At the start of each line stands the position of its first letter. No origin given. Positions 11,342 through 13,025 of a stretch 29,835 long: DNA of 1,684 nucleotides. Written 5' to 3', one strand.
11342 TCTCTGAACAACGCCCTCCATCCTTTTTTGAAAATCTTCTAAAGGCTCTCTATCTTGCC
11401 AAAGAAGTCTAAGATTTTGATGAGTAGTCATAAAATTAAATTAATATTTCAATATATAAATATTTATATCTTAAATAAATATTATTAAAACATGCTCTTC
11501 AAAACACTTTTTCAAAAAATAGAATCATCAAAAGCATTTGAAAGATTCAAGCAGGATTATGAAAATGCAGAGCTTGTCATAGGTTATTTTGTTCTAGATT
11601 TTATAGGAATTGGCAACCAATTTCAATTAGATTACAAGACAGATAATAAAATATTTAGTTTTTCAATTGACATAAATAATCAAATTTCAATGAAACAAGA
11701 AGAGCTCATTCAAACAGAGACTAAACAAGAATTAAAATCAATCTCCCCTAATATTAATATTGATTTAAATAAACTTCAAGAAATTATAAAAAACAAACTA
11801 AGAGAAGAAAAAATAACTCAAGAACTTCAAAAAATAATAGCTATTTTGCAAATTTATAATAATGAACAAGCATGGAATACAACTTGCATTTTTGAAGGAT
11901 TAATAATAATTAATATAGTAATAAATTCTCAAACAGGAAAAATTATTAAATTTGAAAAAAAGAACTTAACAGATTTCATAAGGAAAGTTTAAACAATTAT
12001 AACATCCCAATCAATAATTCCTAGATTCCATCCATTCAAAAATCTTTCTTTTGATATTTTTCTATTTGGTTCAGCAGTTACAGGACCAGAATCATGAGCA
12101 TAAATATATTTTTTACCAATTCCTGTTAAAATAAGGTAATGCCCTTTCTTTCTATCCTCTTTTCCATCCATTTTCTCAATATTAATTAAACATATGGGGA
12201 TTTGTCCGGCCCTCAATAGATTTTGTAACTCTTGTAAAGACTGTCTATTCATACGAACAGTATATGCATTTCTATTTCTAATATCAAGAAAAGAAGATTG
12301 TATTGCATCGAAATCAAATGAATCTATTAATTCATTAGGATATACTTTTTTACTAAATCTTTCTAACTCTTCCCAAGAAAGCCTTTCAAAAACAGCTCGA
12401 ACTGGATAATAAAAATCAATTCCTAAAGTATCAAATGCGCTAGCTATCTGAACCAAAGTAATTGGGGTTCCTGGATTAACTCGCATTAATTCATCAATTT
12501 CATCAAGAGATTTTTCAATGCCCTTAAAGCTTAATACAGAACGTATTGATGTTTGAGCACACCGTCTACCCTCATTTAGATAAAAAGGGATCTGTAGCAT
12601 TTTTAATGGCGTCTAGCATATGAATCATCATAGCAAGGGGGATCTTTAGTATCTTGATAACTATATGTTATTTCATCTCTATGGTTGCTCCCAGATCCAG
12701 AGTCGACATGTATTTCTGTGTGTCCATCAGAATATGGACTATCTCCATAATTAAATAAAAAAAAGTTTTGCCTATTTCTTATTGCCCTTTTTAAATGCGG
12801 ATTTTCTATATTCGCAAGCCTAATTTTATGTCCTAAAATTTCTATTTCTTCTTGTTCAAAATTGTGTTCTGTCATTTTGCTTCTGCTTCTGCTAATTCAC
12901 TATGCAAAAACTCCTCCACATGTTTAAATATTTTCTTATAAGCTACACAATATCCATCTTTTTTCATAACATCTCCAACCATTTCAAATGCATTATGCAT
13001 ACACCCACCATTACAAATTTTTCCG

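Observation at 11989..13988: Three-gene RiPP-like operon (rSAM/SPASM + [Y/H]xD precursor + C39-like peptidase) in a DPANN-type archaeon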

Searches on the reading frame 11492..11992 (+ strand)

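Call 3: search_protein_families(library=pfam, proteins=[window:11492-11992:+], max_evalue=0.1)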
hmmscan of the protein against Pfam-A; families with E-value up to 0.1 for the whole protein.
window:11492-11992:+ (166 aa): 0 families

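Call 4: search_protein_families(library=ncbifam, proteins=[window:11492-11992:+], max_evalue=0.1)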
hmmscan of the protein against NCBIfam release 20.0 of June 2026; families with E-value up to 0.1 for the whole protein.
window:11492-11992:+ (166 aa): 1 family
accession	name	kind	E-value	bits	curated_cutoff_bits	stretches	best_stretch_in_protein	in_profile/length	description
NF050799.1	TA_anti_VapB_Sulfo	equivalog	0.095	13.3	60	0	73-124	6-54/69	type II toxin-antitoxin system VapB family antitoxin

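Call 70: search_protein_families(library=phrogs, proteins=[window:11492-11992:+], max_evalue=0.01)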
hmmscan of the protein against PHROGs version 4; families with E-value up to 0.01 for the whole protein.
window:11492-11992:+ (166 aa): 0 families

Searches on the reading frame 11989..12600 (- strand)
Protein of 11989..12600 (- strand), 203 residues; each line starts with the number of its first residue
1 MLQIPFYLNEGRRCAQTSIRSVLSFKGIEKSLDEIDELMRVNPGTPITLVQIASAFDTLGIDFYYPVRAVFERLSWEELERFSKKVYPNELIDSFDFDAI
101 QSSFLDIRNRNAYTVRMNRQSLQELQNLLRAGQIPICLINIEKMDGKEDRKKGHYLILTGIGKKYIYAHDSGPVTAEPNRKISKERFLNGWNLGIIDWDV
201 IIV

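Call 3: search_protein_families(library=pfam, proteins=[window:11989-12600:-], max_evalue=0.1)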
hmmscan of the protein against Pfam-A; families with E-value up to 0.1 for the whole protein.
window:11989-12600:- (203 aa): 4 families
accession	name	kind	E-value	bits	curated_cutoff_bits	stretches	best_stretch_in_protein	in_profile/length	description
PF11814.14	DUF3335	-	2.5e-06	27.6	25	1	99-172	96-166/206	Peptidase_C39 like family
PF13529.12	Peptidase_C39_2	-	1.2e-05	26.3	24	1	10-171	12-142/143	Peptidase_C39 like family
PF03412.21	Peptidase_C39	-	8.7e-05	22.8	22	1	80-192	23-122/133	Peptidase C39 family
PF09778.15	Guanylate_cyc_2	-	0.0068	16.2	28.1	1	137-203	146-212/212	Guanylylate cyclase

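Call 4: search_protein_families(library=ncbifam, proteins=[window:11989-12600:-], max_evalue=0.1)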
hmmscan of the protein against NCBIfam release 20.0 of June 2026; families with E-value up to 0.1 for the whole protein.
window:11989-12600:- (203 aa): 1 family
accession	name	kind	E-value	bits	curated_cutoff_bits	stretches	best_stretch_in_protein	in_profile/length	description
TIGR01294.1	P_lamban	equivalog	0.017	14.8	72.85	1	110-139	13-38/52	phospholamban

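Call 50: find_homologous_proteins(query=window:11989-12600:-)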
Query window:11989-12600:- (203 aa): 2 proteins with E <= 0.001 among 142 candidates.
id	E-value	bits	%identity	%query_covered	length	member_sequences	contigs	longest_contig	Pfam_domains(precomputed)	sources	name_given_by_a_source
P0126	1.9e-131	454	100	100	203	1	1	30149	PF11814.15,PF13529.14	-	-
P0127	1.2e-26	112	36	98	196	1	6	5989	-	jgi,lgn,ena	-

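Call 61: predict_structure(alignment_id=A5)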
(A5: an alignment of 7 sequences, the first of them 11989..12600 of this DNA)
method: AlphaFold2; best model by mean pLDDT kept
length: 203 residues; sequences in the alignment: 7
mean_pLDDT: 92.5   pTM: 0.89
mean pLDDT of the five models: 92.5, 92.3, 90.9, 89.9, 89.8
residues with pLDDT >= 90: 173; 70-90: 25; 50-70: 5; < 50: 0
segments of 3 or more residues with pLDDT < 50: none
pLDDT, mean of each block of 10 residues (from residue 1): 82 86 94 92 89 97 96 92 92 93 96 95 96 96 91 94 95 82 96 94 97
secondary structure, 60 per line:
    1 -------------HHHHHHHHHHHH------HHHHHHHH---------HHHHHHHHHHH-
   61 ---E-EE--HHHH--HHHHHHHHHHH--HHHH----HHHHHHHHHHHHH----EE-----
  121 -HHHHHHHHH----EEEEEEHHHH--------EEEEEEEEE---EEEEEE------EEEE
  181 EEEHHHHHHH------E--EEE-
elements in order: H14-25 H32-39 H49-59 H70-73 H76-86 H89-92 H97-109 H122-130 E135-140 H141-144 E153-161 E165-170 E177-183 H184-190 E200-202

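Call 65: fold_search(model_id=the predicted structure, library=pdb)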
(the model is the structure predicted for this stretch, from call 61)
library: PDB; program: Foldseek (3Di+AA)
matches with E <= 10: 481; with E <= 0.001: 7
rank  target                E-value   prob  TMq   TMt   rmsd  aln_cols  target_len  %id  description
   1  8z4n_A                3.5e-05  1.00  0.58  0.52   2.9       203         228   14  Pseudomurein Endoisopeptidase PeiR-C90A (released 2025-04-23)
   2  8z4h_A                1.3e-04  1.00  0.58  0.52   3.1       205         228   12  Pseudomurein Endoisopeptidase PeiR (released 2025-04-23)
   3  3k8u                  5.3e-04  1.00  0.51  0.73   6.5       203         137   15  Crystal Structure of the Peptidase Domain of Streptococcus ComA, a Bi-functional ABC Transporter Involved in Quorum Sens (released 2010-02-23)
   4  3erv                  5.6e-04  1.00  0.55  0.56   5.6       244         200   14  Crystal structure of an putative C39-like peptidase from Bacillus anthracis (released 2008-10-14)
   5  6v9z_A                6.4e-04  1.00  0.49  0.15   9.0       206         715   12  Cryo-EM structure of PCAT1 bound to its CtA peptide substrate (released 2020-01-22)
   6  6tho_A                7.2e-04  1.00  0.44  0.41   9.5       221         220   14  Acylintermediate of glutathione and the mature primitive phytochelatin synthase Alr0975 from Nostoc PCC 7120 at atomic (released 2020-12-02)
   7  7n87_MODEL_1_A        8.7e-04  1.00  0.48  0.63   7.5       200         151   12  Solution NMR structure of peptidase domain from Clostridium thermocellum PCAT1 (released 2021-12-29)
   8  8vp5_B                1.3e-03  1.00  0.50  0.16   8.5       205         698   12  Cryo-EM structure of the ABC transporter PCAT1 bound with ADP and Substrate (released 2024-10-30)
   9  5xe8_A                1.3e-03  1.00  0.50  0.72   8.7       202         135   14  Crystal Structure of the Peptidase Domain of Streptococcus mutans ComA (released 2017-06-28)
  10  2bu3_B                1.5e-03  1.00  0.54  0.53   8.6       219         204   10  Acyl-enzyme intermediate between Alr0975 and glutathione at pH 3.4 (released 2005-12-14)
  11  8vp5_A                1.7e-03  1.00  0.51  0.16   6.5       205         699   12  Cryo-EM structure of the ABC transporter PCAT1 bound with ADP and Substrate (released 2024-10-30)
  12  7t55_A                1.7e-03  1.00  0.49  0.15   8.8       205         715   12  Cryo-EM structure of PCAT1 in the inward-facing wide conformation under ATP turnover condition (released 2022-02-02)
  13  5xe9_A                1.9e-03  1.00  0.49  0.71   8.9       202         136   16  Crystal Structure of the Complex of the Peptidase Domain of Streptococcus mutans ComA with a Small Molecule Inhibitor. (released 2017-06-28)
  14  8gs1_D                2.2e-03  1.00  0.35  0.22   3.6       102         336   18  Crystal structure of AziU2-U3 complex from Streptomyces sahachiroi NRRL2485 (released 2023-09-06)
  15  9qvq_B                3.0e-03  1.00  0.31  0.21   5.0        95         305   16  Crystal structure of the CtaG_H128A variant from Ruminiclostridium cellulolyticum in complex with PHBA (P2(1)-medium) (released 2025-10-01)
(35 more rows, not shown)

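Call 70: search_protein_families(library=phrogs, proteins=[window:11989-12600:-], max_evalue=0.01)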
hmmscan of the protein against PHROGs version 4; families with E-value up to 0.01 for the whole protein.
window:11989-12600:- (203 aa): 0 families

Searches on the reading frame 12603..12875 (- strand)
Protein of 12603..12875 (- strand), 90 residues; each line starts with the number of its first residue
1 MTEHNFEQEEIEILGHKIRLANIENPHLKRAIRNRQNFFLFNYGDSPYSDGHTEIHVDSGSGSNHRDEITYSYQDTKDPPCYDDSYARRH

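Call 3: search_protein_families(library=pfam, proteins=[window:12603-12875:-], max_evalue=0.1)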
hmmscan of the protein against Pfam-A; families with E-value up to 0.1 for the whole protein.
window:12603-12875:- (90 aa): 0 families

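Call 4: search_protein_families(library=ncbifam, proteins=[window:12603-12875:-], max_evalue=0.1)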
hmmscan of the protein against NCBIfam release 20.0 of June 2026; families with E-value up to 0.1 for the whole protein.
window:12603-12875:- (90 aa): 0 families

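Call 10: find_homologous_proteins(query=window:12603-12875:-, max_evalue=0.01)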
Query window:12603-12875:- (90 aa): 1 proteins with E <= 0.01 among 1 candidates.
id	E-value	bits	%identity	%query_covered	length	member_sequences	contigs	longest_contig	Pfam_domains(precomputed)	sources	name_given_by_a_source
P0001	5.6e-56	204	100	100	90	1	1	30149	-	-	-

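Call 29: find_related_loci(query=A1, collection=metagenome_contigs, flank=4000)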
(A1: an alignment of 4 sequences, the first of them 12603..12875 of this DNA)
Query A1 (90 aa) in metagenome_contigs; peptide patterns used: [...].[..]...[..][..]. (x = any residue, [..] = any of these).
63 stretches matched a pattern; 5 encode a relative of the query (tblastn E <= 1e-3); 5 distinct loci.
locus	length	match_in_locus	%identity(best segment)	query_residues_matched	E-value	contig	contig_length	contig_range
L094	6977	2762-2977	46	6-67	2e-16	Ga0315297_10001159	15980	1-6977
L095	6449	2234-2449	46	6-67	2e-16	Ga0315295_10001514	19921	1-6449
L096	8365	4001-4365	51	9-61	3e-9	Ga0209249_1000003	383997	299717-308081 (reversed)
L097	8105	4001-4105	66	11-45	4e-13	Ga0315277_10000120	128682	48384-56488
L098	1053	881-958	50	7-32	1e-6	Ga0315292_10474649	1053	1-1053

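Call 63: search_protein_representatives(alignment_id=A6)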
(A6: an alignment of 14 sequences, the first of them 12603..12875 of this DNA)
Query: 14 sequences, 92 profile positions. Proteins with E-value up to 0.001 (for the whole library): 240; up to 1e-10: 40; up to 1e-30: 0. The best 150 are listed.
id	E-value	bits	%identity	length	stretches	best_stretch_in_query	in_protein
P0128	5.6e-25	103.9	-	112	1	1-91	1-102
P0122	1.7e-22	95.9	-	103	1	3-90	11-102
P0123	9.7e-19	83.9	-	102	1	9-89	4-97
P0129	1.4e-18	83.4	-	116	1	1-90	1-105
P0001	3.5e-18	82.1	-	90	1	1-91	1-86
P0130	1.0e-17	80.6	-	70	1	1-75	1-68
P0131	6.4e-17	78.1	-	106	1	1-88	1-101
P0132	6.7e-17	78.0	-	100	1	5-79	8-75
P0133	1.4e-16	76.9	-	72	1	12-87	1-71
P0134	5.6e-16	75.0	-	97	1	9-91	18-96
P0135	1.8e-15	73.4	-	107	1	3-89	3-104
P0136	2.8e-15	72.8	-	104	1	6-91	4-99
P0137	3.2e-15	72.6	-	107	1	1-90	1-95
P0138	2.6e-14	69.7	-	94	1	4-86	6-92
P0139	5.7e-14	68.6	-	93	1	6-89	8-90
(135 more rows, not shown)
